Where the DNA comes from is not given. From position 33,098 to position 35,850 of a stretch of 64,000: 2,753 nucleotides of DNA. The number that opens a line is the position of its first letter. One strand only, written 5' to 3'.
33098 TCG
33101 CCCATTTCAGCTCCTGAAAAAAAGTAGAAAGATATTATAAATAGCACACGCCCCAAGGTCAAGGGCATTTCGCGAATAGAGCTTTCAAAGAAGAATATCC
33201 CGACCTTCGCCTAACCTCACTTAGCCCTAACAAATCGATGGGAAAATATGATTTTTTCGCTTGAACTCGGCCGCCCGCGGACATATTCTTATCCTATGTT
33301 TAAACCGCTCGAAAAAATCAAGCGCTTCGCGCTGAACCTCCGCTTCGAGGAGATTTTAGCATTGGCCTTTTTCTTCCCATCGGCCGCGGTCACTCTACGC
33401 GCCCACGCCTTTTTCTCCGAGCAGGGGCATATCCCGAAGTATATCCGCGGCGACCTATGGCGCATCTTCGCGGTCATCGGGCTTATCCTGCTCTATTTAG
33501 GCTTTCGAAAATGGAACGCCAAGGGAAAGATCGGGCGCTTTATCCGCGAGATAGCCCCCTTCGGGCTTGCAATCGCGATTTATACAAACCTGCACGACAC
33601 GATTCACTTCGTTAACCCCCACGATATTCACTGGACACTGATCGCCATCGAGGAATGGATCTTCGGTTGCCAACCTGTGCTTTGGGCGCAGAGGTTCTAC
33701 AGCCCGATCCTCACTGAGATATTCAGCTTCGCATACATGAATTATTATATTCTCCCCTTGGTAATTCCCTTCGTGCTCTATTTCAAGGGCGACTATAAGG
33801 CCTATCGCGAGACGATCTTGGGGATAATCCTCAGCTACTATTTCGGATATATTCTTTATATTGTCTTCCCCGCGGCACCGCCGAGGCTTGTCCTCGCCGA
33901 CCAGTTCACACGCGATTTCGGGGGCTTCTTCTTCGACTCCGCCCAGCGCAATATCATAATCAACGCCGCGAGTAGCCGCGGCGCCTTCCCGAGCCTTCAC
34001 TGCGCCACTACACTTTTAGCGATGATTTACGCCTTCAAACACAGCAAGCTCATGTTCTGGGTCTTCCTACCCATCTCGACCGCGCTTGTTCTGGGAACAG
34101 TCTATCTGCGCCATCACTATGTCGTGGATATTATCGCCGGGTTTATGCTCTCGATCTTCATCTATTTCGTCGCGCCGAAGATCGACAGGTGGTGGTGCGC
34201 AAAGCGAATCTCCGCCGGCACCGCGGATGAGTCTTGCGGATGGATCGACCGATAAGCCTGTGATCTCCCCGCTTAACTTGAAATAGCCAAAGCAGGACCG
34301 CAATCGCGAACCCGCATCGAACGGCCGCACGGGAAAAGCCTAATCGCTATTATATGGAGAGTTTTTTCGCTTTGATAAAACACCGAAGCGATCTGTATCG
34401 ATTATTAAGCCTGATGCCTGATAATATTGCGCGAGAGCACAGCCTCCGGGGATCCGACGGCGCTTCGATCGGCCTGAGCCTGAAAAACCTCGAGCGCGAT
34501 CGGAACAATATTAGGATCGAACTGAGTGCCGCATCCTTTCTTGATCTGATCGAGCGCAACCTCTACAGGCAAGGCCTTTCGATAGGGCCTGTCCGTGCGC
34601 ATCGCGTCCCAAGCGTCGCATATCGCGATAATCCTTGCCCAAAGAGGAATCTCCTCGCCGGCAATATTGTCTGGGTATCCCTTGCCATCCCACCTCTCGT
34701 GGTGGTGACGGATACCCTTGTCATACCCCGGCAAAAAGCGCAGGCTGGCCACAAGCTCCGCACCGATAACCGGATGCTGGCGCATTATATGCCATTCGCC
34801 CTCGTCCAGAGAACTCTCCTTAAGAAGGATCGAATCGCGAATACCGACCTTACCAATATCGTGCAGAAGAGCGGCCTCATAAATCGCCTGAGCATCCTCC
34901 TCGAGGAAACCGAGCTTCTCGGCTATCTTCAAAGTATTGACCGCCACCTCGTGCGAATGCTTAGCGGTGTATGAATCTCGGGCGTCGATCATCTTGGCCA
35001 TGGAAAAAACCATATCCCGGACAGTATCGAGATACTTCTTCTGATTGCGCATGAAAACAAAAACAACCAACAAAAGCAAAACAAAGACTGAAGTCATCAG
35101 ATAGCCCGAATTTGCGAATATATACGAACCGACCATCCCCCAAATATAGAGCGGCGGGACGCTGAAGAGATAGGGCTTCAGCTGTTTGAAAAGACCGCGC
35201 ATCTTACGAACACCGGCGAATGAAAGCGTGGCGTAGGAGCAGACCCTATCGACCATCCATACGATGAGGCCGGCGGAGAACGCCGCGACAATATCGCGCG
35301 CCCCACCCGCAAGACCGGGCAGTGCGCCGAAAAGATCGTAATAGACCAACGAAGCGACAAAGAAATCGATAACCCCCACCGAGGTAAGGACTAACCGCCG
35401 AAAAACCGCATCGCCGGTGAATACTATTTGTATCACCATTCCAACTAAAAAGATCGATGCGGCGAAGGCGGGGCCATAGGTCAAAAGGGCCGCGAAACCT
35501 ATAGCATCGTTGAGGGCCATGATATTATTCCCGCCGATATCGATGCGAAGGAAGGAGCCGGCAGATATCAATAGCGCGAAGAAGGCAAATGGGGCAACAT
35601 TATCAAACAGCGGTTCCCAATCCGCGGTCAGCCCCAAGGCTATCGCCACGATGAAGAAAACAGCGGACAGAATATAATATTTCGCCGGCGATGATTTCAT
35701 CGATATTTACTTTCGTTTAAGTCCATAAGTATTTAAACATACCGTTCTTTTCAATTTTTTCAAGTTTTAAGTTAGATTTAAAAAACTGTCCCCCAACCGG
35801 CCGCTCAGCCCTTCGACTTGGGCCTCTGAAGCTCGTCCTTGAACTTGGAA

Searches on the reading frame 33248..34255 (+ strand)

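Call 88: search_protein_families(library=pfam, proteins=[window:33248-34255:+], max_evalue=0.00001)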
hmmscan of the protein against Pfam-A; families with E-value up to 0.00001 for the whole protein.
window:33248-34255:+ (335 aa): 2 families
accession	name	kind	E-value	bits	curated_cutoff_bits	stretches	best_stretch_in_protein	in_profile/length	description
PF14378.12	PAP2_3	-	1.5e-22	80.8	27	1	131-306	3-188/190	PAP2 superfamily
PF01569.27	PAP2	-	6.8e-07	29.5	27.2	1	191-311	7-123/130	PAP2 superfamily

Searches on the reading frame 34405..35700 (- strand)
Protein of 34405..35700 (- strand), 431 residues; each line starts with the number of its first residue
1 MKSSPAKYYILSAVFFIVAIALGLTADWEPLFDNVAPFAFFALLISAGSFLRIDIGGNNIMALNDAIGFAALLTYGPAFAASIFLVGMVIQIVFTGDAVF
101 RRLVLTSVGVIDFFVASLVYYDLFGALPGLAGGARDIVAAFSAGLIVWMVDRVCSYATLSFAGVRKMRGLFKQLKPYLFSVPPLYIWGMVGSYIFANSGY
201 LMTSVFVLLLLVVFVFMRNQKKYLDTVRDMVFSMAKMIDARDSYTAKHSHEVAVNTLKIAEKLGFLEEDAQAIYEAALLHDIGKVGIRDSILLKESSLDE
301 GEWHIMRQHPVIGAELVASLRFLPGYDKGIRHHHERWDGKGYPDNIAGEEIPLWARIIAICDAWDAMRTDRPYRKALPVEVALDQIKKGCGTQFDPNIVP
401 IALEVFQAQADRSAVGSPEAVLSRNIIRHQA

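Call 88: search_protein_families(library=pfam, proteins=[window:34405-35700:-], max_evalue=0.00001)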
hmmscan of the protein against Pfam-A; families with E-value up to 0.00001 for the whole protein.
window:34405-35700:- (431 aa): 2 families
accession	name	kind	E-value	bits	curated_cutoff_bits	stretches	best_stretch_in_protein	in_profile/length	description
PF13487.12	HD_5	-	2.7e-31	109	27.2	1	234-398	3-170/170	HD domain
PF01966.28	HD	-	2.7e-22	79.7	22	1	246-367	2-116/116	HD domain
